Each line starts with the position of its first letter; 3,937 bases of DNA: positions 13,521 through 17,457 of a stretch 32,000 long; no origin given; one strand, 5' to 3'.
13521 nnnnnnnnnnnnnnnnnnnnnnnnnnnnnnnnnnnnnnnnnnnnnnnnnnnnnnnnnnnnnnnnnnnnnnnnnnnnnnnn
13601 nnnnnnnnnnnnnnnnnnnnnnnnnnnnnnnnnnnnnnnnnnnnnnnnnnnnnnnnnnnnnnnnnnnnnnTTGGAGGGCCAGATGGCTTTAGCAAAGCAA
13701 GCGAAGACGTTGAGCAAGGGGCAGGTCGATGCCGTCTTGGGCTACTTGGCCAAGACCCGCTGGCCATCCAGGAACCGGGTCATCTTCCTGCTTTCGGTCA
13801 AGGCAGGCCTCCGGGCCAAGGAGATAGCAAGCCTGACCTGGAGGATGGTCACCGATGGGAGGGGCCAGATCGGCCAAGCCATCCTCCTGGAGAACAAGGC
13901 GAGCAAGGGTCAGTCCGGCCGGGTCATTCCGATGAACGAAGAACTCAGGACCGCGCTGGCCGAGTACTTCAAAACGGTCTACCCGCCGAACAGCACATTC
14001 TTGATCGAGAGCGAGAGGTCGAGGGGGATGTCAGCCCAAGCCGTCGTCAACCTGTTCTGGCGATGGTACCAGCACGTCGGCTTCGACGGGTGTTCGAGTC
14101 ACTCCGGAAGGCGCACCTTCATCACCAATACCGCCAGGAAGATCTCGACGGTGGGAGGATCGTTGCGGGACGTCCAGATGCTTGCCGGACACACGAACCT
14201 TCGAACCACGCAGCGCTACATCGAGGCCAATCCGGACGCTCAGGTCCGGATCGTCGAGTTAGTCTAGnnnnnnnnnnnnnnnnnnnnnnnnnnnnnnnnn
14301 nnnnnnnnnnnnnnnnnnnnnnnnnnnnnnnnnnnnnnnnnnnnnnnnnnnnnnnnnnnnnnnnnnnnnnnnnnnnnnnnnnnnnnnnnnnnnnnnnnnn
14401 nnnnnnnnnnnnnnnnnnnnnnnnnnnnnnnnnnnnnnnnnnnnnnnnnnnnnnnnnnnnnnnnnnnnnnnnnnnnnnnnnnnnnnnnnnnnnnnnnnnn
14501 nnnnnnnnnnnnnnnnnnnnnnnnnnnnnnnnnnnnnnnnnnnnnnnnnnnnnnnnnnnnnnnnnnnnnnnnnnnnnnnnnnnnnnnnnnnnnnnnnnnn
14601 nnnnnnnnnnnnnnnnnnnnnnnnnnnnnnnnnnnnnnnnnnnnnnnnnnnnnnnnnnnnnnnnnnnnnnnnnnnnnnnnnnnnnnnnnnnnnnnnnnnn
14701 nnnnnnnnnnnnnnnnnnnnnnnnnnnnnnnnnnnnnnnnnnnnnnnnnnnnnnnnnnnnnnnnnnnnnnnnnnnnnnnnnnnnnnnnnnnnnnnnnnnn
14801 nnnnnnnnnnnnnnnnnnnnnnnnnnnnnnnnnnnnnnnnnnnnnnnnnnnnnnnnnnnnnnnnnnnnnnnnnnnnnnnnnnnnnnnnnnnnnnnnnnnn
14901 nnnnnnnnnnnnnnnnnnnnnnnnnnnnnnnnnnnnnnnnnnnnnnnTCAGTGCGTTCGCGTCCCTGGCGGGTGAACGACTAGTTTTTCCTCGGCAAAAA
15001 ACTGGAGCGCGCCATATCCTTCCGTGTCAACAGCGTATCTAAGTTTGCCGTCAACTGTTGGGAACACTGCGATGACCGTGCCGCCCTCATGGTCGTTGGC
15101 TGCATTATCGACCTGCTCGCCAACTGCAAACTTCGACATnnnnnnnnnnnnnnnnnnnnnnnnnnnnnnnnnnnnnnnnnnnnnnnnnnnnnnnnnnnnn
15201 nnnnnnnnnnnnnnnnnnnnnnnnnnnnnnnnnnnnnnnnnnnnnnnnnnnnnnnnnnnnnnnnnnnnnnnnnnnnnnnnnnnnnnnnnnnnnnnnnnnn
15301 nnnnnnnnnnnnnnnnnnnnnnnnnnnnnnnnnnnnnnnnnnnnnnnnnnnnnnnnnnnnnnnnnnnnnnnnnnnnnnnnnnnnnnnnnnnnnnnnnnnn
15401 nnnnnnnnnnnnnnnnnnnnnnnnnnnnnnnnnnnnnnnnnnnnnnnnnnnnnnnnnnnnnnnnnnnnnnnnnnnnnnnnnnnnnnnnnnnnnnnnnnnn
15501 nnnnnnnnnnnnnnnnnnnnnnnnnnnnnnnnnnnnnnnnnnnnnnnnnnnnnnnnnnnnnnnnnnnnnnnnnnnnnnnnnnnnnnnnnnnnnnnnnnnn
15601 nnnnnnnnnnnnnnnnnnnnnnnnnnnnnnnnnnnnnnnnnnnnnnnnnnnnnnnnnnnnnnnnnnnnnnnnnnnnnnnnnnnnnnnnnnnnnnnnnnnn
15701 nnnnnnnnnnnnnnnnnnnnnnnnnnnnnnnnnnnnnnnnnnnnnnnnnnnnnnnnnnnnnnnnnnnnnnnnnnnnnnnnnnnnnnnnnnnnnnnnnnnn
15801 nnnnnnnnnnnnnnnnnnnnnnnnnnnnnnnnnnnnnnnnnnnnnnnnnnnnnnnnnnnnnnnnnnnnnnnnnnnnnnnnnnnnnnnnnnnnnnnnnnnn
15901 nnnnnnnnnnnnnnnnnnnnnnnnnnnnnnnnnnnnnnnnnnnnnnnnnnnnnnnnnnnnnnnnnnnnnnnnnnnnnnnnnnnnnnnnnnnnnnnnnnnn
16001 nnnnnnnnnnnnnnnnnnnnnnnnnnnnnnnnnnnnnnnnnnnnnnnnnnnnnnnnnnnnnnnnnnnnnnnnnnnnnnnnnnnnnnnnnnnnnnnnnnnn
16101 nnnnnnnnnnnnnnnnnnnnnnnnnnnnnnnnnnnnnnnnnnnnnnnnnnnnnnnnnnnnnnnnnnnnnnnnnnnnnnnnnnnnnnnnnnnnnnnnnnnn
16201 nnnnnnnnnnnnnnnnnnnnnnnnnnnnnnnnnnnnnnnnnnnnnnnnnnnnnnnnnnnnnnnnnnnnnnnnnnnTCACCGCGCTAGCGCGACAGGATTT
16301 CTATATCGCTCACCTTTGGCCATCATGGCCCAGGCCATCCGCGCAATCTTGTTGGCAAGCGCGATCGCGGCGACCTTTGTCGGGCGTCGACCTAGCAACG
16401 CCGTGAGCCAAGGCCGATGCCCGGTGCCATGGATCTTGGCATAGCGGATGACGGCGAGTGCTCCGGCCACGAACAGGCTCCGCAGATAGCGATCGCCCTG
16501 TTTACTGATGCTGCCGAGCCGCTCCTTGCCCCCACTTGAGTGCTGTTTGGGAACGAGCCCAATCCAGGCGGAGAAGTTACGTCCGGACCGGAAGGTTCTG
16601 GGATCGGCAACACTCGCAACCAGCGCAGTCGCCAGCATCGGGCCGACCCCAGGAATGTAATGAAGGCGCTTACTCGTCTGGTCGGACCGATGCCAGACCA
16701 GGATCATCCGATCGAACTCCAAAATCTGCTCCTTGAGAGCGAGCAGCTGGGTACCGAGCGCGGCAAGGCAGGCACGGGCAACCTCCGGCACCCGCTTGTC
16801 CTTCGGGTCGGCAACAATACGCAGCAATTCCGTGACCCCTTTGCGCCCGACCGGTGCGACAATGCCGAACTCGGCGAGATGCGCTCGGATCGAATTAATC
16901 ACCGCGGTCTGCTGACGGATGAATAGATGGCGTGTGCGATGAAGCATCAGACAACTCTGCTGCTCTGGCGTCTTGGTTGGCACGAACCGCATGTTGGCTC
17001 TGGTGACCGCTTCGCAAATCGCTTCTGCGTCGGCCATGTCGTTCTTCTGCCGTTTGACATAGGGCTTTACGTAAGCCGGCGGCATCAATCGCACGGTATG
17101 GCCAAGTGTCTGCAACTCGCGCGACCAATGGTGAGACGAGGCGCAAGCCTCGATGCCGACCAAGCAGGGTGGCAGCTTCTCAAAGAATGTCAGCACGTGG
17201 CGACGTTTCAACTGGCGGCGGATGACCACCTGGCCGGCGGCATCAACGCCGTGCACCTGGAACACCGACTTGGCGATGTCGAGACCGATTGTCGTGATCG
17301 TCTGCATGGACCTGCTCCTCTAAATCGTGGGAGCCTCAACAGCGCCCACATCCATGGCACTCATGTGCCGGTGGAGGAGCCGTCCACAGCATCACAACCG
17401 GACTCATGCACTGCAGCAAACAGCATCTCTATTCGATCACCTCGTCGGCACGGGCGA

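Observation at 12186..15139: AT-rich gene for an R-x4-H (HEPN/Abi_2-like) protein between a DUF6641-like gene and a FimB/FimE-sized tyrosine recombinase: candidate uncharacterised defence or switchable toxin module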

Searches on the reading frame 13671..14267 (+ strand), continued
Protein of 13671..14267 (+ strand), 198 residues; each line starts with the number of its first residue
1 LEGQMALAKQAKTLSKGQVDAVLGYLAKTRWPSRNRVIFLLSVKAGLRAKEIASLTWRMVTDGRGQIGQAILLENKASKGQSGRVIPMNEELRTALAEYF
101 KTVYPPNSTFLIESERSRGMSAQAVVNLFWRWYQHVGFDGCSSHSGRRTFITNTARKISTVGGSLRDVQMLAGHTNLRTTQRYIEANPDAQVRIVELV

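Call 66: find_encoding_contigs(protein=P0309, flank=9000, max_places=2)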
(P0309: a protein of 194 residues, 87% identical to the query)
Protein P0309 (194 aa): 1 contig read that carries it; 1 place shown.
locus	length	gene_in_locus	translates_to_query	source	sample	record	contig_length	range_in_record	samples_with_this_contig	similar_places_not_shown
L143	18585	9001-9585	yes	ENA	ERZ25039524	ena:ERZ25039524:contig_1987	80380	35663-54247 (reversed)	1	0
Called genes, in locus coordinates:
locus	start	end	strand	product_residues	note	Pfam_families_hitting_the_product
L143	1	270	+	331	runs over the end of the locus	PF03401:TctC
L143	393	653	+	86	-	-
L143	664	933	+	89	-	-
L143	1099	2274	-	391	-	PF02746:MR_MLE_N, PF13378:MR_MLE_C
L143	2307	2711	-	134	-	PF02627:CMD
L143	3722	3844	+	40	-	-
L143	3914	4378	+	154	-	-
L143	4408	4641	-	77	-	-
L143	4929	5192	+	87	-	-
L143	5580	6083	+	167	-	-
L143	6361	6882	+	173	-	PF13441:Gly-zipper_YMGG (weak), PF06897:DUF1269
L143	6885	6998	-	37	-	-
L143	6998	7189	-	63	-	-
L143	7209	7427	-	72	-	-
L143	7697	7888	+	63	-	-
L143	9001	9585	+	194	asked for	PF00589:Phage_integrase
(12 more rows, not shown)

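Call 76: search_protein_families(library=pfam, proteins=[L060:537-1892:+, L060:1892-2659:+, L064:291-1412:+, L068:2-1606:-, L068:1606-2163:-, L069:436-3609:-, L073:1557-3215:+, L073:4435-5328:-, L082:2288-3301:+, L059:4241-5578:+], max_evalue=0.01)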
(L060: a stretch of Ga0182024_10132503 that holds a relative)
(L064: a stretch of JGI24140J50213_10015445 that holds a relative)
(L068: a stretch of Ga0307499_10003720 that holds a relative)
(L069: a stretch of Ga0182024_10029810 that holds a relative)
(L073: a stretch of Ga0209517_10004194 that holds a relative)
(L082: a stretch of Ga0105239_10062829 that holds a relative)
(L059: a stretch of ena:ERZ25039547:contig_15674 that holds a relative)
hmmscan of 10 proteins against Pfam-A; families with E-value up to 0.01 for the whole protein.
L060:537-1892:+ (451 aa): 3 families
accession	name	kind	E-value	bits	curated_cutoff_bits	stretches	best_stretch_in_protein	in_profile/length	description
PF13308.11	YARHG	-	1e-42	144.4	27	2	371-448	2-83/85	YARHG domain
PF00656.27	Peptidase_C14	-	1.2e-34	120.5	21.4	1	23-246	1-232/233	Caspase domain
PF12188.13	STAT2_C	-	0.00035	20.8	27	0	375-402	5-28/56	Signal transducer and activator of transcription 2 C terminal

L060:1892-2659:+ (255 aa): 1 family
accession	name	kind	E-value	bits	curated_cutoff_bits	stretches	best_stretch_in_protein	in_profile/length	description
PF13539.11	Peptidase_M15_4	-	4.2e-21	75.7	25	1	182-248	3-70/70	D-alanyl-D-alanine carboxypeptidase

L064:291-1412:+ (373 aa): 3 families
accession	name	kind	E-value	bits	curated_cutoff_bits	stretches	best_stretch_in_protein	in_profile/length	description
PF01070.24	FMN_dh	-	2e-130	435.4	24.9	1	14-371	1-348/350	FMN-dependent dehydrogenase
PF00478.31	IMPDH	-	3.4e-05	23.5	25.6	1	285-328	196-239/345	IMP dehydrogenase / GMP reductase domain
PF01645.23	Glu_synthase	-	0.0032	17.1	20.4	1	284-329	263-308/369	Conserved region in glutamate synthase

L068:2-1606:- (534 aa): 0 families

L068:1606-2163:- (185 aa): 0 families

L069:436-3609:- (1057 aa): 3 families
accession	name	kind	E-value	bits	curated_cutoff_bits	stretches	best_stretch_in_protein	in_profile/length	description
PF00501.34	AMP-binding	-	1.2e-35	123.5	29.9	1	166-471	20-330/384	AMP-binding enzyme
PF00550.31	PP-binding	-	2.6e-09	37.6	20.8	1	705-767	3-67/67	Phosphopantetheine attachment site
PF13193.12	AMP-binding_C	-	1.5e-05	26.2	24.5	1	575-651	5-76/76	AMP-binding enzyme C-terminal domain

L073:1557-3215:+ (552 aa): 1 family
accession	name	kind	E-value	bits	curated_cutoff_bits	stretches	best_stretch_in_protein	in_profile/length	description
PF02810.21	SEC-C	-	7.2e-08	32.6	20.4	1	6-23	1-18/19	SEC-C motif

L073:4435-5328:- (297 aa): 1 family
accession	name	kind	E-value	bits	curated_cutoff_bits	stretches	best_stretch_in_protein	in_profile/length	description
PF13365.12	Trypsin_2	-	3.7e-06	28.2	27.6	1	82-226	11-134/144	Trypsin-like peptidase domain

L082:2288-3301:+ (337 aa): 0 families

L059:4241-5578:+ (445 aa): 0 families

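Call 100: find_related_loci(query=window:13683-14267:+, collection=viral_contigs, flank=5000)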
Query window:13683-14267:+ (194 aa) in viral_contigs; peptide patterns used: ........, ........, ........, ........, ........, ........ (x = any residue, [..] = any of these).
10 stretches matched a pattern; 1 encode a relative of the query (tblastn E <= 1e-3); 1 distinct loci.
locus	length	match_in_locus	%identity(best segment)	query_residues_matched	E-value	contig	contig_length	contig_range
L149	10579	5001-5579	42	5-185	7e-41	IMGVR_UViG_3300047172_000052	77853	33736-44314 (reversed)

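Call 102: search_solved_structures(query=window:13683-14267:+, max_evalue=0.001)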
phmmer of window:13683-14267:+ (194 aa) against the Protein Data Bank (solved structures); distinct sequences matched with E-value up to 0.001: 4.
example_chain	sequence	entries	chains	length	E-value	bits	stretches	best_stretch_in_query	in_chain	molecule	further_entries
4a8e_A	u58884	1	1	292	2.3e-10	44.1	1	5-182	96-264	PROBABLE TYROSINE RECOMBINASE XERC-LIKE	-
1a0p_A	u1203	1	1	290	6.7e-06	29.5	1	7-181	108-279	SITE-SPECIFIC RECOMBINASE XERD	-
5dcf_A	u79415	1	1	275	1.2e-05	28.8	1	8-181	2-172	Tyrosine recombinase XerD,DNA translocase FtsK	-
5hxy_A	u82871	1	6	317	0.00011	25.5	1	66-186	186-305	Tyrosine recombinase XerA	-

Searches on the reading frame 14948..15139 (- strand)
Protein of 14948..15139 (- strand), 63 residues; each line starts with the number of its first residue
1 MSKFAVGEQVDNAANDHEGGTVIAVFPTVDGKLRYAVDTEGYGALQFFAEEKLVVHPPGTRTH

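Call 3: search_protein_families(library=pfam, proteins=[window:14948-15139:-], max_evalue=1)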
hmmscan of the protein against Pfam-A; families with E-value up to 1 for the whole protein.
window:14948-15139:- (63 aa): 0 families

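Call 4: search_protein_families(library=padloc, proteins=[window:14948-15139:-], max_evalue=1)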
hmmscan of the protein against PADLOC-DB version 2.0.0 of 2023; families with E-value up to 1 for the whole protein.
window:14948-15139:- (63 aa): 0 families

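Call 5: search_protein_families(library=ncbifam, proteins=[window:14948-15139:-], max_evalue=1)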
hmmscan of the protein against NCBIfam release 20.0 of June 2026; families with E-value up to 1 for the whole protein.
window:14948-15139:- (63 aa): 0 families

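Call 8: search_protein_families(library=phrogs, proteins=[window:14948-15139:-], max_evalue=1)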
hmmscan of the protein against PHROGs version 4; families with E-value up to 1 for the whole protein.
window:14948-15139:- (63 aa): 1 family
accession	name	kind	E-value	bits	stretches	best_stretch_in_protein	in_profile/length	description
phrog_18964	-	unknown function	0.26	12.2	0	7-26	25-44/59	-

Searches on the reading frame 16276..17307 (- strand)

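Call 3: search_protein_families(library=pfam, proteins=[window:16276-17307:-], max_evalue=1)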
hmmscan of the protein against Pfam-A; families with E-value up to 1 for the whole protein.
window:16276-17307:- (343 aa): 2 families
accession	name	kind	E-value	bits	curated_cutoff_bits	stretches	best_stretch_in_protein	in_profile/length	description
PF02371.22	Transposase_20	-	2.5e-25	89.1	21.3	1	213-290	2-79/87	Transposase IS116/IS110/IS902 family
PF01548.23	DEDD_Tnp_IS110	-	6.6e-14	52.4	29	1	7-147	1-153/155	Transposase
